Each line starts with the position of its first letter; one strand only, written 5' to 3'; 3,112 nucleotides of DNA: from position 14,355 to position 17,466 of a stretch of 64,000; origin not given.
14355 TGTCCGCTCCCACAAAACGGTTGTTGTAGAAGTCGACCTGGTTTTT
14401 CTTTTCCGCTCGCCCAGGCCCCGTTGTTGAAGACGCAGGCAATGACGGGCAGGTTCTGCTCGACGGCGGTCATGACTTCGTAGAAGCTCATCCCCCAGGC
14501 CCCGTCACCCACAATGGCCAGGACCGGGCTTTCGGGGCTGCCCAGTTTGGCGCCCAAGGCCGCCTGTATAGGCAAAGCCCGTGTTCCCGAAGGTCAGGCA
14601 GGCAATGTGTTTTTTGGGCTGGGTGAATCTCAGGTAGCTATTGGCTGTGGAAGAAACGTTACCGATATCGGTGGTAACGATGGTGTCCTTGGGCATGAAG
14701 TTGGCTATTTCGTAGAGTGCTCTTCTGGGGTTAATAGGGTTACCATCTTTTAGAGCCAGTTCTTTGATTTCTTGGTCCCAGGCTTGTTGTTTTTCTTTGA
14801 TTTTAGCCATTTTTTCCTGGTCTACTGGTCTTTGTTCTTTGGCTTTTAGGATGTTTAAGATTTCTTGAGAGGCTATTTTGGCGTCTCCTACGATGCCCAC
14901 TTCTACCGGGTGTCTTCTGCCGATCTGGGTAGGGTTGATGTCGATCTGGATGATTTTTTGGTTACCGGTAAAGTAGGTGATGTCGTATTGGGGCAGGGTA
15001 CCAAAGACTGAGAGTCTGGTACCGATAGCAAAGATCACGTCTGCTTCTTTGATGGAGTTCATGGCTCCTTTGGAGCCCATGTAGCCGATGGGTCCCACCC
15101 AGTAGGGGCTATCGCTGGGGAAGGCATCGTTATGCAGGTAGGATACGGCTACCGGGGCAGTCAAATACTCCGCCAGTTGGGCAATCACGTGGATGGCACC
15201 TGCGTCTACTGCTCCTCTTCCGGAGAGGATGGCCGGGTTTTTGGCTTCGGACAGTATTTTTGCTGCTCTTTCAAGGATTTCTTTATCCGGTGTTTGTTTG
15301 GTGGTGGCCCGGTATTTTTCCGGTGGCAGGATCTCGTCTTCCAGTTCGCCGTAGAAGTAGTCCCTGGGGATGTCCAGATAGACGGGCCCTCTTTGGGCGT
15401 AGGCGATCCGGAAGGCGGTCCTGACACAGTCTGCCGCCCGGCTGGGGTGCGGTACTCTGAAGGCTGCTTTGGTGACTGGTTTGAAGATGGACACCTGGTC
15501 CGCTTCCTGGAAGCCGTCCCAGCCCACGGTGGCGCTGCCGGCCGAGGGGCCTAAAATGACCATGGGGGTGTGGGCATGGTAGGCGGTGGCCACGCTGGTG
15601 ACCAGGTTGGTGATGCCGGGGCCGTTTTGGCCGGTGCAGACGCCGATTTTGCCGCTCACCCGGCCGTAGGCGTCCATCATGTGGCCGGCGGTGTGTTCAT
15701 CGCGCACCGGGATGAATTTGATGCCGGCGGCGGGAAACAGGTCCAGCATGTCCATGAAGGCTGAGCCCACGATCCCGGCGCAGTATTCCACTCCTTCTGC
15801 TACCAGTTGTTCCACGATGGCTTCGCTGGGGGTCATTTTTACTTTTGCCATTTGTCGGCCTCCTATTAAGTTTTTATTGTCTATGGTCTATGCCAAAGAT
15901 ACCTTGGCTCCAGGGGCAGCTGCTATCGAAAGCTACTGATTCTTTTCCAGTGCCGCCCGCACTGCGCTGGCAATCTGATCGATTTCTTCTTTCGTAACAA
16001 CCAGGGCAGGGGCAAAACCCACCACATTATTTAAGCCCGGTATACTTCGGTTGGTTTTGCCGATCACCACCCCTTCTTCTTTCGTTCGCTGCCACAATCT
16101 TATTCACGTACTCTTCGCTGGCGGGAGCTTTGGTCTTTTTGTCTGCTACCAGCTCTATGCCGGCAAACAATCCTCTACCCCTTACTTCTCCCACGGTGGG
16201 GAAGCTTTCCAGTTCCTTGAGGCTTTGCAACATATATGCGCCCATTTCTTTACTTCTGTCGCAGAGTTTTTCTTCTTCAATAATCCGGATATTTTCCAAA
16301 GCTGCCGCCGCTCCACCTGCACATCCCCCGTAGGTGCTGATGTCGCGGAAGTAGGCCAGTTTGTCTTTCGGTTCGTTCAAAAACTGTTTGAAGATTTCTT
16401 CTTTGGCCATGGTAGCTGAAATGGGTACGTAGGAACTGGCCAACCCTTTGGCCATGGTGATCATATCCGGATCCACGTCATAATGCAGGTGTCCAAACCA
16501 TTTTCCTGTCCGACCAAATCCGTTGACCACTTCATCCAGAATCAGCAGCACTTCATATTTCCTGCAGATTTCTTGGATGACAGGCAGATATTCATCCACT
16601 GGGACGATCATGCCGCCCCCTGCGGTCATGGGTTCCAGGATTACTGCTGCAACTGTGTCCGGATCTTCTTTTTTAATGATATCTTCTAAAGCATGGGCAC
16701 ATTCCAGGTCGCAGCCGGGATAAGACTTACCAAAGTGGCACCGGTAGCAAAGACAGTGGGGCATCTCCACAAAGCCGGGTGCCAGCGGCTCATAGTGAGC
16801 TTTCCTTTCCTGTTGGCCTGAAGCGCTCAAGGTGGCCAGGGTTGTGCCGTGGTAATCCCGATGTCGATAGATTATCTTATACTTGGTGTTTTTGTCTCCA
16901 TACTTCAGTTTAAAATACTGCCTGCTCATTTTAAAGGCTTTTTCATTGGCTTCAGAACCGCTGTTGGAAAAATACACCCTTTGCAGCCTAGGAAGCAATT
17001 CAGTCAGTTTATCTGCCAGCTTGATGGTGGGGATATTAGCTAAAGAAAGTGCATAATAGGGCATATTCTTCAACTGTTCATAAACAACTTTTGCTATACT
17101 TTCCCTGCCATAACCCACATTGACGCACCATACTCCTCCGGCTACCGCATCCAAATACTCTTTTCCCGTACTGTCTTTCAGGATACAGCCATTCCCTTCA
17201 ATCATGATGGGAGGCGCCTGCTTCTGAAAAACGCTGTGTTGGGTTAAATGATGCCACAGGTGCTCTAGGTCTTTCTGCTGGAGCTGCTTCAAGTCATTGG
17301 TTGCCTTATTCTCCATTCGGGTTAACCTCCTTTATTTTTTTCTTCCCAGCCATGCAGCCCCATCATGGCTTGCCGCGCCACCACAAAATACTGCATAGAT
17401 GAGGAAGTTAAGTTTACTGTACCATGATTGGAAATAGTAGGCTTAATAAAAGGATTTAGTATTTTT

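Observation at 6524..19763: IS-flanked sulfonate (taurine-type) catabolic island with an unusual gene set in a spore-forming anaerobe-like genome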

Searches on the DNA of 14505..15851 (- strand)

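Call 60: search_rna_families(sources=[L001, L007, L090, L091, L092], threshold=gathering)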
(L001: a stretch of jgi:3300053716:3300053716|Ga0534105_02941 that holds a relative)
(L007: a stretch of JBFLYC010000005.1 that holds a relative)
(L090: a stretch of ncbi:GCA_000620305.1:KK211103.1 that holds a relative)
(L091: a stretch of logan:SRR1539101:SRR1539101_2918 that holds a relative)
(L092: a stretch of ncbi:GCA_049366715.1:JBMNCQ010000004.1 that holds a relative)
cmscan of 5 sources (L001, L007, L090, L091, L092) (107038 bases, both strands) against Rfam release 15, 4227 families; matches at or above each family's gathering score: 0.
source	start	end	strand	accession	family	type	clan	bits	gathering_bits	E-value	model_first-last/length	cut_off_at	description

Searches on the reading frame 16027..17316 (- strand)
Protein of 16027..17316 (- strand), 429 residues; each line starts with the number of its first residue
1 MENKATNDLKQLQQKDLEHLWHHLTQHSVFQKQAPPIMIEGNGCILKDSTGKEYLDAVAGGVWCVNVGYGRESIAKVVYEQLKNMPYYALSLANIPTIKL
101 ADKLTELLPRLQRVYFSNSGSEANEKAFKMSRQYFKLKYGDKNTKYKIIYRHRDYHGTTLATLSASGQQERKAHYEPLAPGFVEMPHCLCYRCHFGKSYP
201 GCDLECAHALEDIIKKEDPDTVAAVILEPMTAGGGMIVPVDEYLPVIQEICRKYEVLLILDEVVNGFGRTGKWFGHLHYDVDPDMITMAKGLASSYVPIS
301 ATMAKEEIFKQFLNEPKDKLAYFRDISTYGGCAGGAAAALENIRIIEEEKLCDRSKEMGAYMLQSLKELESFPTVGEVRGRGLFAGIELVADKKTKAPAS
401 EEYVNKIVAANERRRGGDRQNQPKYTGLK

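Call 4: search_protein_families(library=pfam, proteins=[window:16027-17316:-])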
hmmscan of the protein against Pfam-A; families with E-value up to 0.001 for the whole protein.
window:16027-17316:- (429 aa): 1 family
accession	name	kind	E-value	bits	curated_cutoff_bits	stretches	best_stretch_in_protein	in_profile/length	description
PF00202.27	Aminotran_3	-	5.5e-85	285.9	30.5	1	37-402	12-359/403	Aminotransferase class-III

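Call 7: search_protein_families(library=ncbifam, proteins=[window:16027-17316:-], max_evalue=0.00001)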
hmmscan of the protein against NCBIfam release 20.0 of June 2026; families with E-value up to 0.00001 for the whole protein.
window:16027-17316:- (429 aa): 69 families (the best 25 are shown)
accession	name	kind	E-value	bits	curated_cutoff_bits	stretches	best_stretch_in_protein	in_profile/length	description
NF005812.0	PRK07678.1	subfamily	1.6e-149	498.4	488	1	6-412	4-403/451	aminotransferase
NF005102.0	PRK06541.1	equivalog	5.2e-118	394.5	574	1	4-408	4-404/460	aspartate aminotransferase family protein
NF005682.0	PRK07480.1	subfamily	2.8e-107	359.2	510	1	4-400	5-398/459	aminotransferase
NF005683.0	PRK07481.1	subfamily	1.7e-105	353.7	575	1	11-410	5-408/453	hypothetical protein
NF004767.0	PRK06105.1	subfamily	1.7e-103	346.6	517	1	9-405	5-402/460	aminotransferase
NF005447.0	PRK07036.1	equivalog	8.5e-103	344.5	618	1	3-402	4-403/468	aminotransferase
NF005684.0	PRK07482.1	subfamily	1.4e-94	317.2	687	1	7-406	3-406/464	hypothetical protein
NF005375.0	PRK06917.1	equivalog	1.5e-86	290.9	535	1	33-410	13-389/448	aspartate aminotransferase family protein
NF005685.0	PRK07483.1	equivalog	8.7e-85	285.2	485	1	32-402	10-378/444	aspartate aminotransferase family protein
NF052567.1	OmAmTferAptACaul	equivalog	2.4e-84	283.6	500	1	17-400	2-383/431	omega-aminotransferase AptA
TIGR00508.1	bioA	equivalog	3.7e-83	279.5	405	1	20-408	1-381/419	adenosylmethionine--8-amino-7-oxononanoate transaminase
NF004625.0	PRK05965.1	subfamily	7.2e-81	272.2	729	1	11-408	5-403/460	hypothetical protein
NF004718.0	PRK06062.1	subfamily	1.4e-79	267.8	472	1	3-402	10-394/454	hypothetical protein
NF004426.0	PRK05769.1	equivalog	4.2e-78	263.1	552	1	28-404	30-394/441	acetyl ornithine aminotransferase family protein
NF005993.0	PRK08117.1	subfamily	5.2e-76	256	574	1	30-400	20-378/433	aspartate aminotransferase family protein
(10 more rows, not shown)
